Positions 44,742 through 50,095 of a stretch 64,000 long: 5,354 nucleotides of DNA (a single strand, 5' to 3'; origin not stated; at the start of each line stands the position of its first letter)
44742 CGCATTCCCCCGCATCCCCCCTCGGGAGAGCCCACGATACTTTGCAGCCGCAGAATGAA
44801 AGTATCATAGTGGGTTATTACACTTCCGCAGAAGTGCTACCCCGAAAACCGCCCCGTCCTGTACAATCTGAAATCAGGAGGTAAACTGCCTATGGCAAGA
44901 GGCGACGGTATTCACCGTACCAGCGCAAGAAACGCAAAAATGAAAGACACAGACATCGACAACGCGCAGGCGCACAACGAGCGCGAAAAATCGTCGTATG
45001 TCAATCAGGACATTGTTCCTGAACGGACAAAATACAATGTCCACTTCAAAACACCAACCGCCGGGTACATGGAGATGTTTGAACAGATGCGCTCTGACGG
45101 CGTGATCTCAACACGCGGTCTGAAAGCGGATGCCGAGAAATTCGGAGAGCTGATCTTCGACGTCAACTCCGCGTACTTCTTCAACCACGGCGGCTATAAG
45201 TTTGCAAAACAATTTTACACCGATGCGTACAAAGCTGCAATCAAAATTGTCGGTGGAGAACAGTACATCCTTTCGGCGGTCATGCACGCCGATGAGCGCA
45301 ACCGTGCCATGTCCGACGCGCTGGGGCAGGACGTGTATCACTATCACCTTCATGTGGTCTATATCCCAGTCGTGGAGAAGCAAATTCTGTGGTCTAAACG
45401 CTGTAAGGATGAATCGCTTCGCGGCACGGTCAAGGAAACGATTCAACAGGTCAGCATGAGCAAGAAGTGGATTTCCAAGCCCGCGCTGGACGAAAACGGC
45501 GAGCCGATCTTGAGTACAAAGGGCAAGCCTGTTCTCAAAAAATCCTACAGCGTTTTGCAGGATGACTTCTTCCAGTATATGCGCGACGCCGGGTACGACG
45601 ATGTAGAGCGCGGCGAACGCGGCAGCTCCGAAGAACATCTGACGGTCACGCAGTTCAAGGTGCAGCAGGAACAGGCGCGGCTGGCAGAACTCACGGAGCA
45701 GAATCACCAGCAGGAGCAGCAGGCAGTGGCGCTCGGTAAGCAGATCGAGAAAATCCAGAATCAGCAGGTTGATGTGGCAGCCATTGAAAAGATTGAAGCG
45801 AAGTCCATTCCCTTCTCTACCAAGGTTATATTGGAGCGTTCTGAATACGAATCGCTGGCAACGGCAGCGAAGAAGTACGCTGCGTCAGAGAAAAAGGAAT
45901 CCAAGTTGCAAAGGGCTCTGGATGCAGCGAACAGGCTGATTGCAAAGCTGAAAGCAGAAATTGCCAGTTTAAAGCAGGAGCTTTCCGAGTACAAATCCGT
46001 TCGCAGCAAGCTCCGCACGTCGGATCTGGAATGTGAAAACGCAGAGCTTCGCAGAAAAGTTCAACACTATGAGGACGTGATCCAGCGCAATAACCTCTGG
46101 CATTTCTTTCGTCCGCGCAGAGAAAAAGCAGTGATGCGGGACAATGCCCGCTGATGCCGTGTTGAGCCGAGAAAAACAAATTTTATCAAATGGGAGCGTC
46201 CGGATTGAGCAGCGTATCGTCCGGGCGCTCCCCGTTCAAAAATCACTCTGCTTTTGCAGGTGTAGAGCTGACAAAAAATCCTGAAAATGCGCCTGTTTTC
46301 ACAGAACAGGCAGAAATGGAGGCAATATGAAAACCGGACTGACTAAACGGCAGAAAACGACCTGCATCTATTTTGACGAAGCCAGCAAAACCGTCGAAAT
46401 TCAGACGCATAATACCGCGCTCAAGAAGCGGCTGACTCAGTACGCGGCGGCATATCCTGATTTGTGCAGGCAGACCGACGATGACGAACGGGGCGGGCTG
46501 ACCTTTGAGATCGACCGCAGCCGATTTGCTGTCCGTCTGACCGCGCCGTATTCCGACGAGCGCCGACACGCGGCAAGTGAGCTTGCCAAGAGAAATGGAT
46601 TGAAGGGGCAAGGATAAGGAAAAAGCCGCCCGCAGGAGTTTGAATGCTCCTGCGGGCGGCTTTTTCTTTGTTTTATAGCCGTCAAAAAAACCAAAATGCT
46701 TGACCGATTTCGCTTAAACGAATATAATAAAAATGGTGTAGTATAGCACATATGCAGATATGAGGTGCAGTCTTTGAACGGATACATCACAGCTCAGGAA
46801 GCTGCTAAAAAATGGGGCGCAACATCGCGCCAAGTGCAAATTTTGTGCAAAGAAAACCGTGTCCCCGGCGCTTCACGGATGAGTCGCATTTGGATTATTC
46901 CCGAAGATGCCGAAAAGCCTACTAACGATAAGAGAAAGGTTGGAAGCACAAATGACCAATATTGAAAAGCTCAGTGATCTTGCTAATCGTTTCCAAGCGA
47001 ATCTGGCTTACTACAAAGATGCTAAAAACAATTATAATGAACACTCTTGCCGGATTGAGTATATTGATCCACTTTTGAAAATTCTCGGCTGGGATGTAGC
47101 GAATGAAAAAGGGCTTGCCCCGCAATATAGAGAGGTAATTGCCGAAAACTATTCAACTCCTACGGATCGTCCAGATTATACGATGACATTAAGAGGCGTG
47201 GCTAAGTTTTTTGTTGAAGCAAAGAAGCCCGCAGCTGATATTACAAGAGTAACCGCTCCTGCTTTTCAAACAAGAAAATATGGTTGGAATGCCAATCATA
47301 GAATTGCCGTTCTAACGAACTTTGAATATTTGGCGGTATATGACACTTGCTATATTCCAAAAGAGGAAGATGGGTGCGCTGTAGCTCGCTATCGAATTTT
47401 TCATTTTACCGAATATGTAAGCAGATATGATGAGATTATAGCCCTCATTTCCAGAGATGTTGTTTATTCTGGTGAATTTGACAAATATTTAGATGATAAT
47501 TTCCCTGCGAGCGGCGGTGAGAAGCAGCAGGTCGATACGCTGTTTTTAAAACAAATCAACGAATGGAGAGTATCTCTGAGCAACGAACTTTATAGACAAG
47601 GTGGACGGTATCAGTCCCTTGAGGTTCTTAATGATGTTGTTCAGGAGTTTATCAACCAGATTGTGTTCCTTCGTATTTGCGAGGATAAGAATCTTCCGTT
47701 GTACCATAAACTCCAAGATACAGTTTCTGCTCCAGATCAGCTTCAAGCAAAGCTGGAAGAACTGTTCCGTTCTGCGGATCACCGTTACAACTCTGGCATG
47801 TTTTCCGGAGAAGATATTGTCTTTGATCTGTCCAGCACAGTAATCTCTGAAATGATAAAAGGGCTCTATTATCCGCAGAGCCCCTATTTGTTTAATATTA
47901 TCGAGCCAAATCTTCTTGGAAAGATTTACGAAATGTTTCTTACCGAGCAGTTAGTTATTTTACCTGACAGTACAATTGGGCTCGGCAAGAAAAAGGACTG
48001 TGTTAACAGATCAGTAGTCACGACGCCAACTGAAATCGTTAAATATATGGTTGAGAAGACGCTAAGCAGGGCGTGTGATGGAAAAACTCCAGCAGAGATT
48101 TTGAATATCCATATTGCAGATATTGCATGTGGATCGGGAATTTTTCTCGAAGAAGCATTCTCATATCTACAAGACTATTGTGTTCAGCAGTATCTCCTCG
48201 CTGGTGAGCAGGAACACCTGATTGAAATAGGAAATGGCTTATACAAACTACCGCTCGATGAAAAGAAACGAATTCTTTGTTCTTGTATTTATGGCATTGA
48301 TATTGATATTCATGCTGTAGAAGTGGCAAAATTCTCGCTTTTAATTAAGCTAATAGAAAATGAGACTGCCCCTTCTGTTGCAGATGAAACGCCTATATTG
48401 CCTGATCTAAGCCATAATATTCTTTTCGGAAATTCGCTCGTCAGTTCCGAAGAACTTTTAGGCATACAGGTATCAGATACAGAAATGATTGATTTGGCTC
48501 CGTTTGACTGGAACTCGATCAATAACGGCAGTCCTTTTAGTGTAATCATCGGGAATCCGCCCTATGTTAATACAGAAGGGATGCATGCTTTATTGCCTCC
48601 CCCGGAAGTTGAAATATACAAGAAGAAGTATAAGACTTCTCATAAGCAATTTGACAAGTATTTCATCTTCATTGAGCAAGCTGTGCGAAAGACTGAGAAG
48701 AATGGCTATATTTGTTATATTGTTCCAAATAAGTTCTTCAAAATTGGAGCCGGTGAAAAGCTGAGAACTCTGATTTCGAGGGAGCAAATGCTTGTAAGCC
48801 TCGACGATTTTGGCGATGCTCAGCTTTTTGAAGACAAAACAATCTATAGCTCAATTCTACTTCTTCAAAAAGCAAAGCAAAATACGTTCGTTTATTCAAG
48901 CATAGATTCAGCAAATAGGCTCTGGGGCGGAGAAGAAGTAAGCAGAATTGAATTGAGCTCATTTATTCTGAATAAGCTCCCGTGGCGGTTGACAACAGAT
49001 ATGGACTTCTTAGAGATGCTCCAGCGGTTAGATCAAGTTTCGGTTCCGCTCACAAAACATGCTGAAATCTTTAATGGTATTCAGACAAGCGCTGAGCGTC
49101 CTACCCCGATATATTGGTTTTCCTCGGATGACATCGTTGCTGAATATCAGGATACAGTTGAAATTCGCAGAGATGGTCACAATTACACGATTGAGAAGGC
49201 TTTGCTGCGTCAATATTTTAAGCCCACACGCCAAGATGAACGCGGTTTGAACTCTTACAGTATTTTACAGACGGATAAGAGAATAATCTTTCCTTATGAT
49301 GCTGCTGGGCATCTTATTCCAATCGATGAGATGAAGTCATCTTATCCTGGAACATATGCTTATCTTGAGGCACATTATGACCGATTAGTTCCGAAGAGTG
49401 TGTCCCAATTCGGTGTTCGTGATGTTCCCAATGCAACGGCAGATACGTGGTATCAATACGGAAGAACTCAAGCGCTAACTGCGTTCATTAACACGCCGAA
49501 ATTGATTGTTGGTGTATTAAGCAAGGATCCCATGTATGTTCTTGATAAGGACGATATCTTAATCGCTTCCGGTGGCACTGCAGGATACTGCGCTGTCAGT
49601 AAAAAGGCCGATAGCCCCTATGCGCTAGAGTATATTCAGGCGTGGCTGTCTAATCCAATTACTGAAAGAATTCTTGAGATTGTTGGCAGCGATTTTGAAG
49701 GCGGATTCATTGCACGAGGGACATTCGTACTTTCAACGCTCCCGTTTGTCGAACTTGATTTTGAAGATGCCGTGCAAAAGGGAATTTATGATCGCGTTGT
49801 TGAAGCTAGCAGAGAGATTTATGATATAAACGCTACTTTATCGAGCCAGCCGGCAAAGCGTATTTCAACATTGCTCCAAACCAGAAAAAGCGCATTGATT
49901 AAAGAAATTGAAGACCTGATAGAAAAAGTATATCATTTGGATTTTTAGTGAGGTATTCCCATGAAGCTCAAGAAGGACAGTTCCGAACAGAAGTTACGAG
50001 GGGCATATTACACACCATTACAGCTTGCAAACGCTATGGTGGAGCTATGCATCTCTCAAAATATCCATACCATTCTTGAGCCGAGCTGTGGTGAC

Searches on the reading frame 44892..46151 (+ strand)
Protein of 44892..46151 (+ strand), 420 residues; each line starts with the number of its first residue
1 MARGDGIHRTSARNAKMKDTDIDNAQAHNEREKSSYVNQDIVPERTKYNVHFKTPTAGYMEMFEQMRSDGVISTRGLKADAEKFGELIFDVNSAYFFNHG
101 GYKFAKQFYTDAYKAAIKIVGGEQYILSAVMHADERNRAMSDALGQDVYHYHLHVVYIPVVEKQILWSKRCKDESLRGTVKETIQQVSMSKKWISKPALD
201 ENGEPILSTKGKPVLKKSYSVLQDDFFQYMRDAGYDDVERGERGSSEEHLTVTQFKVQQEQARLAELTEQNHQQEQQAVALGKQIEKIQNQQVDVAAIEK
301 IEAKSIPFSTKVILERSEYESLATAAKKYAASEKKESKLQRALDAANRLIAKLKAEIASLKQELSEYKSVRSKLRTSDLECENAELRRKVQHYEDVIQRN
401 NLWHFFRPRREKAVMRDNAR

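Call 16: search_protein_families(library=pfam, proteins=[window:44892-46151:+], max_evalue=0.01)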
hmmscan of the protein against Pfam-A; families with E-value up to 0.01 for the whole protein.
window:44892-46151:+ (420 aa): 1 family
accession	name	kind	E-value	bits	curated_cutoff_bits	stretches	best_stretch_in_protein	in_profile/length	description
PF01076.25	Mob_Pre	-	6.1e-32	111.5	25.5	1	12-205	7-182/196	Plasmid recombination enzyme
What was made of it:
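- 41528..46154 (+): Context: backbone of the mobilizable element. Tyrosine integrase (41528..42679), NikA-like (42681..43016), AAA_25 (43000..44178) and Mob_Pre relaxase (44892..46154). Pfam hits in call 16.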

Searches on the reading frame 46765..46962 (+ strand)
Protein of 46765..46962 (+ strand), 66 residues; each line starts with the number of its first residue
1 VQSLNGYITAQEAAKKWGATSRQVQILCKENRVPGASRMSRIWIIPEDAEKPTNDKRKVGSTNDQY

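Call 16: search_protein_families(library=pfam, proteins=[window:46765-46962:+], max_evalue=0.01)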
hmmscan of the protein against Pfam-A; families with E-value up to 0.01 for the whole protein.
window:46765-46962:+ (66 aa): 2 families
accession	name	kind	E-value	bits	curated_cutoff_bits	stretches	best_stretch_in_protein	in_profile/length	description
PF20038.5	HTH_59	-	0.00014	22.2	27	1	1-32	1-34/66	Helix-turn-helix domain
PF12728.13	HTH_17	-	0.0084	16.8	27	1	7-48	1-41/51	Helix-turn-helix domain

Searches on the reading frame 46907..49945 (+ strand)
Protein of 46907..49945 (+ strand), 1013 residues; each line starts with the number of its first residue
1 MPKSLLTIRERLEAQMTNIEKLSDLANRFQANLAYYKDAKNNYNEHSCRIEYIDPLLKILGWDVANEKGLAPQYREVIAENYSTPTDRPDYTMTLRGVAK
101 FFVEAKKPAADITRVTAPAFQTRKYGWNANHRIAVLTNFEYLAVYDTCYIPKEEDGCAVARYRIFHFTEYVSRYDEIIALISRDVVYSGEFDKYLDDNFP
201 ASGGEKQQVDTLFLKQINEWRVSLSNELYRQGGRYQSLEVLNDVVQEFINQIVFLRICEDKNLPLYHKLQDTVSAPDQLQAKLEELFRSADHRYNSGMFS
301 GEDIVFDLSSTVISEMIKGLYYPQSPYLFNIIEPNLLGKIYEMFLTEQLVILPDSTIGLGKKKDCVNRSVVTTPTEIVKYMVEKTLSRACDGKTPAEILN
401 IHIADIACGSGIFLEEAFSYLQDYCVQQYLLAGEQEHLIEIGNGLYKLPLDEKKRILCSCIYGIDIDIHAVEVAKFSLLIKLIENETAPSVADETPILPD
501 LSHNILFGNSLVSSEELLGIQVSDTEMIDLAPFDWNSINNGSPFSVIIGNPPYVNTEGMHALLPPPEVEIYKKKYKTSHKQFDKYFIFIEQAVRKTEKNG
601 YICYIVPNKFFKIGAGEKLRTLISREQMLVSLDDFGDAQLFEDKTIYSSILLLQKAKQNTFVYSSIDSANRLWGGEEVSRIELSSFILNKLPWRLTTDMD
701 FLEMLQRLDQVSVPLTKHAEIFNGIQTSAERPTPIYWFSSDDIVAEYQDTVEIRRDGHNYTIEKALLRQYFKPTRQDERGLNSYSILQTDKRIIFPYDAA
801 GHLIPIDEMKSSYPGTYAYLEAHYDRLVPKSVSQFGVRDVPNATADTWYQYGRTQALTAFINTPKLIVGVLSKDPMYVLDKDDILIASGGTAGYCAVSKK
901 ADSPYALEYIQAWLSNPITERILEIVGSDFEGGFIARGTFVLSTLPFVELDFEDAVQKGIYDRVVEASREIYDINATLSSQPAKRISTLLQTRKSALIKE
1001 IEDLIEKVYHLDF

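Call 3: search_protein_families(library=pfam, proteins=[window:46907-49945:+], max_evalue=0.1)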
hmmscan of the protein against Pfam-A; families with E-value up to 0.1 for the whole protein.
window:46907-49945:+ (1013 aa): 4 families
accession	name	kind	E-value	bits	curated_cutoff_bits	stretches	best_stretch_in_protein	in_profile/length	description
PF07669.17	Eco57I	-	2.8e-34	119.1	25.3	1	460-641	2-171/171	Eco57I restriction-modification methylase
PF02384.22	N6_Mtase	-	1.2e-10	41.6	20.4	1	371-659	28-236/311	N-6 DNA Methylase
PF20473.4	MmeI_Mtase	-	1.7e-08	34.4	27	1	397-561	17-153/259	MmeI, DNA-methyltransferase domain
PF04313.20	HSDR_N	-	4.1e-07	30.5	25.1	1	42-146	1-191/198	Type I restriction enzyme R protein N terminus (HSDR_N)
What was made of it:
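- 46907..49948 (+): Context: Eco57I-like type IIG restriction-methylase fusion gene. The first-ATG ORF is 1013 aa. The public gene call and the homologues suggest a 998-aa product starting at ~46952. Pfam Eco57I E=2.8e-34 plus HSDR_N (call 3).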

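Call 4: search_protein_families(library=padloc, proteins=[window:46907-49945:+], max_evalue=0.1)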
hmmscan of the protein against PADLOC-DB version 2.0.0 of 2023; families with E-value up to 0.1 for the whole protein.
window:46907-49945:+ (1013 aa): 57 families (the best 25 are shown)
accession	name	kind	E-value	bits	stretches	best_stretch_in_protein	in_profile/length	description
PDLC03604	REase_MTase_IIG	-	7.2e-262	869.7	1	16-1011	4-996/1011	Type IIG restriction enzyme-methyltransferase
PDLC03335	MTase_II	-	1e-49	167.7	1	366-936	77-560/607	Type II methyltransferase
PDLC03629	REase_MTase_IIG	-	1.2e-33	114.1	1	395-869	430-891/1182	Type IIG restriction enzyme-methyltransferase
PDLC03609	REase_MTase_IIG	-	7.5e-26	88.2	2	398-659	434-667/1066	Type IIG restriction enzyme-methyltransferase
PDLC03250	MTase_II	-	3.6e-25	86.8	1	368-893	163-654/775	Type II methyltransferase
PDLC03612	REase_MTase_IIG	-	2.3e-23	80.4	2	543-757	806-1021/1247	Type IIG restriction enzyme-methyltransferase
PDLC03601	REase_MTase_IIG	-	9.8e-19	64.7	2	533-660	663-785/1110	Type IIG restriction enzyme-methyltransferase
PDLC03248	MTase_II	-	1.2e-16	58.6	1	534-670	76-213/521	Type II methyltransferase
PDLC03596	REase_MTase_IIG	-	1.2e-16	57.9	2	541-748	709-915/1148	Type IIG restriction enzyme-methyltransferase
PDLC02643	DrmMI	-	2.3e-16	56.9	1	383-479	584-693/1347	DrmMI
PDLC02529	PglX|PglXI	-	2.8e-16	56.4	1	372-619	203-433/1189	PglX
PDLC03313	MTase_II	-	3.5e-16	56.8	1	541-660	142-258/563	Type II methyltransferase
PDLC03315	MTase_II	-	5.7e-16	56.4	1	545-665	135-251/502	Type II methyltransferase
PDLC03348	MTase_II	-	1.9e-15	54.5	2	540-637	343-436/727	Type II methyltransferase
PDLC02521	PglX|PglXI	-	3.1e-15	53.2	2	544-645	482-576/1174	PglX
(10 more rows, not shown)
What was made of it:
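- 46907..49948 (+): PADLOC REase_MTase_IIG E=7e-262 (call 4).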

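Call 5: search_protein_families(library=ncbifam, proteins=[window:46907-49945:+], max_evalue=0.1)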
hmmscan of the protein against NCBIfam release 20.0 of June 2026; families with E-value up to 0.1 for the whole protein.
window:46907-49945:+ (1013 aa): 9 families
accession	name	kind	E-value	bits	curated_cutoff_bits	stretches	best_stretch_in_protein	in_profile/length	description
NF033452.1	BREX_1_MTaseX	exception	8.7e-18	63.6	500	2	544-669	508-630/1210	BREX-1 system adenine-specific DNA-methyltransferase PglX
NF033455.1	BREX_6_MTaseX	exception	1.1e-10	39.8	900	2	377-481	306-399/1319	BREX-6 system adenine-specific DNA-methyltransferase PglX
NF033451.1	BREX_2_MTaseX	equivalog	4.4e-10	38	400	1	370-619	197-434/1185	BREX-2 system adenine-specific DNA-methyltransferase PglX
TIGR02987.1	met_A_Alw26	exception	1.8e-06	27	353.5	1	373-685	8-277/523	Alw26I/Eco31I/Esp3I family type II restriction adenine-specific DNA-methyltransferase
NF033454.1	BREX_5_MTaseX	exception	4.7e-06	24.4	900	1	331-481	234-367/1404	BREX-5 system adenine-specific DNA-methyltransferase PglX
TIGR03534.1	RF_mod_PrmC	equivalog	0.0019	17.7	199.1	1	534-564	146-177/253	peptide chain release factor N(5)-glutamine methyltransferase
NF047738.1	antiphage_MADS2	equivalog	0.0036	15.7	720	1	373-658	315-569/654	methylation-associated defense system DNA methyltransferase MAD2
NF011529.0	PRK14968.1-3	equivalog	0.046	13.1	162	0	427-476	27-74/198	putative methyltransferase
TIGR03533.1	L3_gln_methyl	equivalog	0.057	12.7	229.7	0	541-562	187-208/284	50S ribosomal protein L3 N(5)-glutamine methyltransferase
